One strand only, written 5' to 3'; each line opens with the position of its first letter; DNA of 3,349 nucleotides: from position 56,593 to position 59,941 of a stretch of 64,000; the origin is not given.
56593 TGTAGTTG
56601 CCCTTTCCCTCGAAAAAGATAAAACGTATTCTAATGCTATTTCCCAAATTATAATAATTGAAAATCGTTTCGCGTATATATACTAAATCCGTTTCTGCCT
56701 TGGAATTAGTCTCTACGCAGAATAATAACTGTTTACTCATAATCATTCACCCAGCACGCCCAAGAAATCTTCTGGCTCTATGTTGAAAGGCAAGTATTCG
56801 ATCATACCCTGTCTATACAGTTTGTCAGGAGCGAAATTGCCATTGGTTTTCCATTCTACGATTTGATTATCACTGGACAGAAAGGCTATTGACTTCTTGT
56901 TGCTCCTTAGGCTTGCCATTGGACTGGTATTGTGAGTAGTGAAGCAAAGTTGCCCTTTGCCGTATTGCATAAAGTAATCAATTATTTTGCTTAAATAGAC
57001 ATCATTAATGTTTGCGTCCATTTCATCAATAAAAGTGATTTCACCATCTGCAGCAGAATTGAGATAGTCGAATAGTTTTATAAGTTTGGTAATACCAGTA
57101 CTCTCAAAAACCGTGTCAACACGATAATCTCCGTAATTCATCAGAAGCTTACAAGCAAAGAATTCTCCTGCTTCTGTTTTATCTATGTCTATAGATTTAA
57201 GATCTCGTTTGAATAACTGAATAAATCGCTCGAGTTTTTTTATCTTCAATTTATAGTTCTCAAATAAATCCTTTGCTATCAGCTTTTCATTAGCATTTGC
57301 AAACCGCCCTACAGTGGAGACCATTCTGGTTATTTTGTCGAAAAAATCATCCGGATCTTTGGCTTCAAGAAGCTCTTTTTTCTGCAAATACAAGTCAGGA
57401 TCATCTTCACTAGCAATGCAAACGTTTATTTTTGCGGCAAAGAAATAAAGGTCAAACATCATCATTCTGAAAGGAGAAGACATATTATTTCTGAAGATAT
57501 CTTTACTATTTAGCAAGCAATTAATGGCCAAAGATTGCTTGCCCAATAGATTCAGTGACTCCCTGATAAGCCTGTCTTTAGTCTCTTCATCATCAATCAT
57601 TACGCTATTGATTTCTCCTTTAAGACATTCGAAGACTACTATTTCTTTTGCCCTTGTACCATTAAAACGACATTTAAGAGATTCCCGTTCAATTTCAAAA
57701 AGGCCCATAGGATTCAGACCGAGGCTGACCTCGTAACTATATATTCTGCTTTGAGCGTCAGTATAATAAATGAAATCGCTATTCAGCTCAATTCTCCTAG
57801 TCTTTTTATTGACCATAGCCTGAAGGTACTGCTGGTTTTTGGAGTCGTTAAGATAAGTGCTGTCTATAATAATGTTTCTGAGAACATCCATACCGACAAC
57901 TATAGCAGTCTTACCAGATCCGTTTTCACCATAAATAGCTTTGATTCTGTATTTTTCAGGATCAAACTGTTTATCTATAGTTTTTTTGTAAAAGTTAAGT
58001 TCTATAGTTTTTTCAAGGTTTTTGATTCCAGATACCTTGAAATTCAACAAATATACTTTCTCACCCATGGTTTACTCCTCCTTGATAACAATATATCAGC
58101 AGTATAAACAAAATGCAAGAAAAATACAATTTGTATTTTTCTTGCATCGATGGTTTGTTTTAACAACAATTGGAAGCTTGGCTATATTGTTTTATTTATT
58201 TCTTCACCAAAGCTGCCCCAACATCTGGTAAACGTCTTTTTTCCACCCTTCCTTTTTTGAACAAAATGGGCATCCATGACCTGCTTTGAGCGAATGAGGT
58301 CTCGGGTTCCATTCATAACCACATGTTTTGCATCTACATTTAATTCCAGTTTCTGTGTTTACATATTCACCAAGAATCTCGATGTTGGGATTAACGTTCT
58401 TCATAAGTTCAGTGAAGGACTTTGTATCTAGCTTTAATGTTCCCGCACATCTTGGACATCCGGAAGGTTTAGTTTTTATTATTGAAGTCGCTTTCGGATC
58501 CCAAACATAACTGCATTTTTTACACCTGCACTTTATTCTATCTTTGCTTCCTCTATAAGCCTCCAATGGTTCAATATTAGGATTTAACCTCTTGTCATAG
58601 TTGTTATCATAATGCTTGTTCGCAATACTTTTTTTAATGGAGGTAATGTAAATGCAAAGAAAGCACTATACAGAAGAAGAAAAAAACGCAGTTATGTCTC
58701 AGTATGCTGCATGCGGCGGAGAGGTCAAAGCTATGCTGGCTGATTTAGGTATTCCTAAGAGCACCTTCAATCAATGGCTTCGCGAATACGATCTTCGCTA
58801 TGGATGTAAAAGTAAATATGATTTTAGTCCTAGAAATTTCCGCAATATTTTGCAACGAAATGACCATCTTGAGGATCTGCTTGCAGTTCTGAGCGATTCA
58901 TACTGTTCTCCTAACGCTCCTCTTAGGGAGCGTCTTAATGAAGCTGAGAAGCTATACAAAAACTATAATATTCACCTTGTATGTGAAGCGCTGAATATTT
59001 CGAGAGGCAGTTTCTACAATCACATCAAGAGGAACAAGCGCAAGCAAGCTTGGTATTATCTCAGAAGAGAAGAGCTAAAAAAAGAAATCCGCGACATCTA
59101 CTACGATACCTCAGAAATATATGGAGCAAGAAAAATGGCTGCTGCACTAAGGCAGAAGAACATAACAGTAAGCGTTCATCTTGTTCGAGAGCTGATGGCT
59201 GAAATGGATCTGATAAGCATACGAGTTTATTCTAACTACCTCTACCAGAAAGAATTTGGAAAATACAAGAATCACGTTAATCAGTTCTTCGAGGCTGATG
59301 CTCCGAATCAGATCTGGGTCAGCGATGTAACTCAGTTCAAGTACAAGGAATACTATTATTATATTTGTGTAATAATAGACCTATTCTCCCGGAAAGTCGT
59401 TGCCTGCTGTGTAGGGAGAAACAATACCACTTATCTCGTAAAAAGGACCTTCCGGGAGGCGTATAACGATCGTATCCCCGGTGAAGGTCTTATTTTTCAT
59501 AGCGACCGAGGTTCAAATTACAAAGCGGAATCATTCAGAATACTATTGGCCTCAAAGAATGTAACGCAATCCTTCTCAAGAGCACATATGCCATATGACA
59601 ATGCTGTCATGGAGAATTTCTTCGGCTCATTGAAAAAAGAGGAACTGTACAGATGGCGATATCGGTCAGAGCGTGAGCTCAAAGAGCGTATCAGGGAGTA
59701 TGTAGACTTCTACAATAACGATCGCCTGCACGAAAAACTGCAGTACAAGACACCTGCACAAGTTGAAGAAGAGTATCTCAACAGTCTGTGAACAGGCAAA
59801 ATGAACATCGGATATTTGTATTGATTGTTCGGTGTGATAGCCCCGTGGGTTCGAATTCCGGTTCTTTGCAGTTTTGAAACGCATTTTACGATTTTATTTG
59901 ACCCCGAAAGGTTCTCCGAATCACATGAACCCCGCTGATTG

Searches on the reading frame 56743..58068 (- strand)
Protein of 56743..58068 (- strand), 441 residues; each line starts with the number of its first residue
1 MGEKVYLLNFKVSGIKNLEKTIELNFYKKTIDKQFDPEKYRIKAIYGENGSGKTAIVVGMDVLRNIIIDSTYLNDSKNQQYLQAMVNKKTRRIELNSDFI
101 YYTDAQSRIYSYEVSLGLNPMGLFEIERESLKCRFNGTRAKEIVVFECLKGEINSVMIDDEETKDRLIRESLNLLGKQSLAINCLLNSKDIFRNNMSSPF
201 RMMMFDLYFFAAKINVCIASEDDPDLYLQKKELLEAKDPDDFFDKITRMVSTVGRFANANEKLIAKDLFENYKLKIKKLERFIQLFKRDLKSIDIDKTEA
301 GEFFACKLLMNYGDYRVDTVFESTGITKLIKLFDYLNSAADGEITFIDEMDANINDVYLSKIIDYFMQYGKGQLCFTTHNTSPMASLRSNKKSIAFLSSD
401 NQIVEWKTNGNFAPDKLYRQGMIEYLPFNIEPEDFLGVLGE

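Call 55: search_protein_families(library=pfam, proteins=[window:56743-58068:-], max_evalue=0.00001)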
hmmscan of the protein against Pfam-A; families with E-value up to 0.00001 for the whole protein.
window:56743-58068:- (441 aa): 1 family
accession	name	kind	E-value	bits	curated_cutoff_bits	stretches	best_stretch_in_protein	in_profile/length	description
PF13304.12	AAA_21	-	1e-08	36.1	27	0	246-381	145-300/304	AAA domain, putative AbiEii toxin, Type IV TA system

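Call 57: search_protein_families(library=padloc, proteins=[window:56743-58068:-], max_evalue=0.001)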
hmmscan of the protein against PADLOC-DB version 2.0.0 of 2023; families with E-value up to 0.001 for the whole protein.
window:56743-58068:- (441 aa): 9 families
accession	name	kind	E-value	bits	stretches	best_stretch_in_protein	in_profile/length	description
PDLC02335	AbiLi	-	1.6e-31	107.6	1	4-408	47-261/326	AbiLi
PDLC02980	AriA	-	2.3e-09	35.6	1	280-381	183-300/304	-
PDLC02914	ATPase-Toprim_I-B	-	3.8e-08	30.9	1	288-407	157-269/443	-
PDLC04182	HEC-01A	-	6.5e-06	23.4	1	38-193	29-186/406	-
PDLC04135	mad3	-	1.9e-05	22.4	1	34-386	17-329/374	mads_3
PDLC04734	PDC-M62A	-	0.00015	18.9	1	25-96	45-108/597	-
PDLC04391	PDC-M07A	-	0.00017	18.7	0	43-161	24-145/412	-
PDLC00271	PtuA1|PtuA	-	0.00068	17.3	0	23-105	7-87/421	AAA ATPase domain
PDLC04149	HEC-04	-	0.00079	16.1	0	324-389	214-282/494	-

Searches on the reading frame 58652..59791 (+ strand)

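Call 55: search_protein_families(library=pfam, proteins=[window:58652-59791:+], max_evalue=0.00001)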
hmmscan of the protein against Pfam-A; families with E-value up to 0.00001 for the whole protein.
window:58652-59791:+ (379 aa): 5 families
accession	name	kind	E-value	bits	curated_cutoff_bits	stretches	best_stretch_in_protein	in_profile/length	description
PF00665.32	rve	-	1.4e-24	86.7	32.6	1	216-314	2-102/102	Integrase core domain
PF13683.12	rve_3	-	4e-13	49.4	26.5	1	303-368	2-67/67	Integrase core domain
PF13333.12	rve_2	-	7.5e-13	48.9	22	1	321-374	1-54/56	Integrase core domain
PF13276.12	HTH_21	-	4.4e-12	46.5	28.1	1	139-191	3-56/60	HTH-like domain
PF01527.26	HTH_Tnp_1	-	3.4e-06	27.6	24.1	0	2-50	2-49/75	Transposase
